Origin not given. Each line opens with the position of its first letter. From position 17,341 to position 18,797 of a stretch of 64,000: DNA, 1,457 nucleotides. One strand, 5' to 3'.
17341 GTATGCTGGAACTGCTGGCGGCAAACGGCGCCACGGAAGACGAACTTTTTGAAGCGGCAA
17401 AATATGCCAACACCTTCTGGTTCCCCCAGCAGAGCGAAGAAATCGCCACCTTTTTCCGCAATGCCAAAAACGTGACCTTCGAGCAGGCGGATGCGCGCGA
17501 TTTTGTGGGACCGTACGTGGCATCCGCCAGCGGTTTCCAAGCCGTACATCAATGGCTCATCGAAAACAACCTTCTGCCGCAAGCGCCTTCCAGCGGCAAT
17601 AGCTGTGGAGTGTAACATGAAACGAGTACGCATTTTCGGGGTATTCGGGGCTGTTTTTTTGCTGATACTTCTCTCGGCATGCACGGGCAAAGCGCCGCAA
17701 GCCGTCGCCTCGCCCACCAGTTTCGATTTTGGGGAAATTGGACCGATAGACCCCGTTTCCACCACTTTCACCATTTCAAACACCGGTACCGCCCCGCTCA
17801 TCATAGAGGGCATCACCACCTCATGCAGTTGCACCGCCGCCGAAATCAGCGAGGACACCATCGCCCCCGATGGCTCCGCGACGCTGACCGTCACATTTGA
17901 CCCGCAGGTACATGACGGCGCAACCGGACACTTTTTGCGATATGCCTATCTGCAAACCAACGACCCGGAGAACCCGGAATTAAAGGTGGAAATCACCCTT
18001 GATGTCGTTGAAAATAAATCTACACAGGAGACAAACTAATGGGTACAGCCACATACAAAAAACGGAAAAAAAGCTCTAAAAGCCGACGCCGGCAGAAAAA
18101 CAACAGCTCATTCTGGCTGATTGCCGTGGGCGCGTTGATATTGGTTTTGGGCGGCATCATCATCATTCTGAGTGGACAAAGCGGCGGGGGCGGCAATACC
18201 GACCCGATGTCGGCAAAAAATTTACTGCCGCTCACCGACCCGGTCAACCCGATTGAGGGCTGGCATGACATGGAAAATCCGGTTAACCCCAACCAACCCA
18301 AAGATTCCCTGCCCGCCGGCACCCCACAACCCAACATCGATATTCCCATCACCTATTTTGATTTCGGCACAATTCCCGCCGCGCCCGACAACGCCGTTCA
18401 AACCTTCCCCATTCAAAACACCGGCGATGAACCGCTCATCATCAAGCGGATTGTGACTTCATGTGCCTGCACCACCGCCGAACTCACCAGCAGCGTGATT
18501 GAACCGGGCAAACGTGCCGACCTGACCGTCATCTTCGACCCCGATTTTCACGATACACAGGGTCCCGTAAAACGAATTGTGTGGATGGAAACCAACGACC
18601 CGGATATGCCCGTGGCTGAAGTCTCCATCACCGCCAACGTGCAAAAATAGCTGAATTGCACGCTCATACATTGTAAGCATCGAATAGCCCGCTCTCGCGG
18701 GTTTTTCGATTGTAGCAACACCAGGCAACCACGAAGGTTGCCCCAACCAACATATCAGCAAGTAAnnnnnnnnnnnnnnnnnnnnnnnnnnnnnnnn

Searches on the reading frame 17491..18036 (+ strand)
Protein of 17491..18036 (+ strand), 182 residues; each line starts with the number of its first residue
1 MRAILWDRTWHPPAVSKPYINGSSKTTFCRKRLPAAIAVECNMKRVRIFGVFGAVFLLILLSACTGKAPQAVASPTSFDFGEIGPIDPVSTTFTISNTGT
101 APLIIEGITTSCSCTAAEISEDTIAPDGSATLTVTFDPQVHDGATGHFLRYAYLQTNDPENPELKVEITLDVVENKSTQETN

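Call 47: search_protein_families(library=ncbifam, max_evalue=0.01, proteins=[window:17491-18036:+])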
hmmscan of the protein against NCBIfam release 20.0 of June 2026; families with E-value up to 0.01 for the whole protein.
window:17491-18036:+ (182 aa): 2 families
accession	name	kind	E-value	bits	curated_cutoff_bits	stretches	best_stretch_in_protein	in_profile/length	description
NF041425.1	OS_HP2_seleno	subfamily_domain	8.9e-15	54.8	100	1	76-172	4-97/98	OS_HP2 family (seleno)protein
NF012200.0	choice_anch_D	domain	7.6e-12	45.7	45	1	68-146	14-97/108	choice-of-anchor D domain-containing protein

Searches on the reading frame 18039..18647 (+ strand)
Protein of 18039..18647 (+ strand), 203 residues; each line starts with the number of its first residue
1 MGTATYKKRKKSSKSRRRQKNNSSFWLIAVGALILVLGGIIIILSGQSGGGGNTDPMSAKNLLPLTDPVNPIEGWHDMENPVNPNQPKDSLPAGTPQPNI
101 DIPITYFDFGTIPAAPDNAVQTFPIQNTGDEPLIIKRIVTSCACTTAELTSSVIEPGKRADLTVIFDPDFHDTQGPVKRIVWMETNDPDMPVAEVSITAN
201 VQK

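Call 47: search_protein_families(library=ncbifam, max_evalue=0.01, proteins=[window:18039-18647:+])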
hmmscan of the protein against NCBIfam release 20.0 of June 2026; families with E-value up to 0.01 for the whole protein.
window:18039-18647:+ (203 aa): 2 families
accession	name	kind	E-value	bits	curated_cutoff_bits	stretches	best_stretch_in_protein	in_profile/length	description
NF041425.1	OS_HP2_seleno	subfamily_domain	4.1e-13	49.5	100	1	105-202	4-98/98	OS_HP2 family (seleno)protein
NF012200.0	choice_anch_D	domain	4.2e-05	24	45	1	96-169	13-90/108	choice-of-anchor D domain-containing protein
